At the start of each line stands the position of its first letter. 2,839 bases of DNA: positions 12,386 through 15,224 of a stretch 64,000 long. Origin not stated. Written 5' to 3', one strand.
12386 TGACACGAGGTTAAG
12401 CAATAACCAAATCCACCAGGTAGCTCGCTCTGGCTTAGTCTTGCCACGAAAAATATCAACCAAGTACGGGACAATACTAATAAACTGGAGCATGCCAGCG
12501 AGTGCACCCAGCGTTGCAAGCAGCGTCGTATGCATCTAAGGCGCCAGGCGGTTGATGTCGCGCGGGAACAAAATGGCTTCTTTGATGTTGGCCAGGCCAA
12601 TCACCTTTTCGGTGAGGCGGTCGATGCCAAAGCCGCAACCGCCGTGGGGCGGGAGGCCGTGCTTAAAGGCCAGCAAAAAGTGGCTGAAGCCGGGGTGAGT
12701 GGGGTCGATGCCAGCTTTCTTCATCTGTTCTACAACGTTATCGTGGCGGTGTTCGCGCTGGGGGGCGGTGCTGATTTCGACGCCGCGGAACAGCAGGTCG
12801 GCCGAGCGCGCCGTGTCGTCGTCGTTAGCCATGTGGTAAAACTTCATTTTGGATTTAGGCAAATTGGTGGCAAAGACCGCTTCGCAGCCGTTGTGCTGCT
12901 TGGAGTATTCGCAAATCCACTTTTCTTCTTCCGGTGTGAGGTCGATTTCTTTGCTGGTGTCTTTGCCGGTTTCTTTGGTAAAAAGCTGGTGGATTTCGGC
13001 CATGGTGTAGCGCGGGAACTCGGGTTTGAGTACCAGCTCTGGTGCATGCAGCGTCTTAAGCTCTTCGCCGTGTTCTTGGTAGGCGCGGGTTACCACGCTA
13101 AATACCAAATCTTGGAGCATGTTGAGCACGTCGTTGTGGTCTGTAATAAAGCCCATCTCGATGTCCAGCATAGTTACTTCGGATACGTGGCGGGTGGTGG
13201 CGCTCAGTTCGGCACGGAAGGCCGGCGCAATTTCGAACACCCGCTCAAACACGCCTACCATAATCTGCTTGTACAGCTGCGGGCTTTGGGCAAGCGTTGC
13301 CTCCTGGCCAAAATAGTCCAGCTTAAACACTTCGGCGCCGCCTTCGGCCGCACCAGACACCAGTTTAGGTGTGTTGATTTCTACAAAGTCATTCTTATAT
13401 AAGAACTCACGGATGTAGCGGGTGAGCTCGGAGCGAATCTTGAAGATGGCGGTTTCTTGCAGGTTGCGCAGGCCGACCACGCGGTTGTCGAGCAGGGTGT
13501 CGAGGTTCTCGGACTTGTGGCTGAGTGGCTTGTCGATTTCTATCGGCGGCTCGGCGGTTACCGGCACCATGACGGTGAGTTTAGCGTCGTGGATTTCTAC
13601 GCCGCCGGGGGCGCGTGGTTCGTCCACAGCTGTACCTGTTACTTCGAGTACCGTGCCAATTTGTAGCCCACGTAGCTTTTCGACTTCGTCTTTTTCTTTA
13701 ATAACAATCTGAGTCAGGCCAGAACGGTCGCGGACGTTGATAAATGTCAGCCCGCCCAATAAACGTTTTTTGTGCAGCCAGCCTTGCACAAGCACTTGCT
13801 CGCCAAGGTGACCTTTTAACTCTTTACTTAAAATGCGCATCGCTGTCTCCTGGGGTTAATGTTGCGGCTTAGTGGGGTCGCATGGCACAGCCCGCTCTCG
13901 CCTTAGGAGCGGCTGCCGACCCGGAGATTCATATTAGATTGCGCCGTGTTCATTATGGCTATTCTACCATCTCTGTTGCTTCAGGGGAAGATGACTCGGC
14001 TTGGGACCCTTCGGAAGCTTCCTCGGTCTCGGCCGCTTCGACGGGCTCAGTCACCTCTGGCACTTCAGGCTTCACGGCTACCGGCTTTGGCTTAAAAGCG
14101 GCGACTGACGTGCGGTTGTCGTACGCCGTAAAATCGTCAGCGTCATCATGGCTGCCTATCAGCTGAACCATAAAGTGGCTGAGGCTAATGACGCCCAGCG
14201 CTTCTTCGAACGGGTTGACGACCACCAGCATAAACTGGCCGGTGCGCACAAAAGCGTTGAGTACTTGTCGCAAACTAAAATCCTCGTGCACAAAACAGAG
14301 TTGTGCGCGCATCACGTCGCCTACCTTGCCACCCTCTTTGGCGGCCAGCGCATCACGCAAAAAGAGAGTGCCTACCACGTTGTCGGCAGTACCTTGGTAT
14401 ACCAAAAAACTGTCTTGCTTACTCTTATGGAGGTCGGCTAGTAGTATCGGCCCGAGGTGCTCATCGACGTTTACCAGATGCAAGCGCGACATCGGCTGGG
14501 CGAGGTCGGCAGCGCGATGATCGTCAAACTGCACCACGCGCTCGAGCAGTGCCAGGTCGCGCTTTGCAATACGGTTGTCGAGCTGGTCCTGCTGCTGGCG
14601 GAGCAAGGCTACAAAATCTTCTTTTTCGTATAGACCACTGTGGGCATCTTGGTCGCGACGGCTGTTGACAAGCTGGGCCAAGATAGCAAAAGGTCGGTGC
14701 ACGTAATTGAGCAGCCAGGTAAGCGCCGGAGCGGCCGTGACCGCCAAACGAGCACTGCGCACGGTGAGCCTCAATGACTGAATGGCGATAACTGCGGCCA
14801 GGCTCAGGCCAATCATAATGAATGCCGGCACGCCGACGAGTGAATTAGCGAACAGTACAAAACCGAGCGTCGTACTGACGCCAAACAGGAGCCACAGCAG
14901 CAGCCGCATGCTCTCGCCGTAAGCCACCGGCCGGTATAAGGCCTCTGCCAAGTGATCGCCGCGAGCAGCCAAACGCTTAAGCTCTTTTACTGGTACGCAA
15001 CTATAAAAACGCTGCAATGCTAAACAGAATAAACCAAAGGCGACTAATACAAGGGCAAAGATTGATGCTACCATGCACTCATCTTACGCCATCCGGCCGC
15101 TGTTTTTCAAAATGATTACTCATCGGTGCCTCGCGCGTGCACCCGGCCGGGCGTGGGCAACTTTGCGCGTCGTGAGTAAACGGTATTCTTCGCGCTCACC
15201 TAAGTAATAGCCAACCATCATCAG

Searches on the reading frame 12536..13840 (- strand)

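Call 69: search_protein_families(library=pfam, proteins=[window:12536-13840:-], max_evalue=0.001)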
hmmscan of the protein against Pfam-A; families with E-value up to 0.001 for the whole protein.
window:12536-13840:- (434 aa): 2 families
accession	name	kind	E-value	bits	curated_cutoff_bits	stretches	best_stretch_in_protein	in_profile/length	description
PF00152.25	tRNA-synt_2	-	6.2e-76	255.8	25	1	114-428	3-307/308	tRNA synthetases class II (D, K and N)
PF01336.31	tRNA_anti-codon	-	8.8e-12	45.2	27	1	16-88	1-72/75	OB-fold nucleic acid binding domain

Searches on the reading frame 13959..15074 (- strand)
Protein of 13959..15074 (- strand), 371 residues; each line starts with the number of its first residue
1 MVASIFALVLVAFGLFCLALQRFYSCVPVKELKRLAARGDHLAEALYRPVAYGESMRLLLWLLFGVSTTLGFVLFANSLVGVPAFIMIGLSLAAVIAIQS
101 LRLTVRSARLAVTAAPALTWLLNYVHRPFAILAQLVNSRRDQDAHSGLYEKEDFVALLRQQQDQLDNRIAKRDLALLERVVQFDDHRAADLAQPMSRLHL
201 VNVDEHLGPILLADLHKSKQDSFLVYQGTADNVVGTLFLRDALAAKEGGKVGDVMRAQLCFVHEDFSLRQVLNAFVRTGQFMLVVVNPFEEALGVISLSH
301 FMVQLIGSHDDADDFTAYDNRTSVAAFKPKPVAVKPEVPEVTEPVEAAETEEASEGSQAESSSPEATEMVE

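Call 69: search_protein_families(library=pfam, proteins=[window:13959-15074:-], max_evalue=0.001)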
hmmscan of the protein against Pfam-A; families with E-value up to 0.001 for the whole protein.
window:13959-15074:- (371 aa): 1 family
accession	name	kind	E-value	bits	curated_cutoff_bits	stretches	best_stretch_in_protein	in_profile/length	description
PF00571.33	CBS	-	1.3e-05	25.9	24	1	251-302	1-52/57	CBS domain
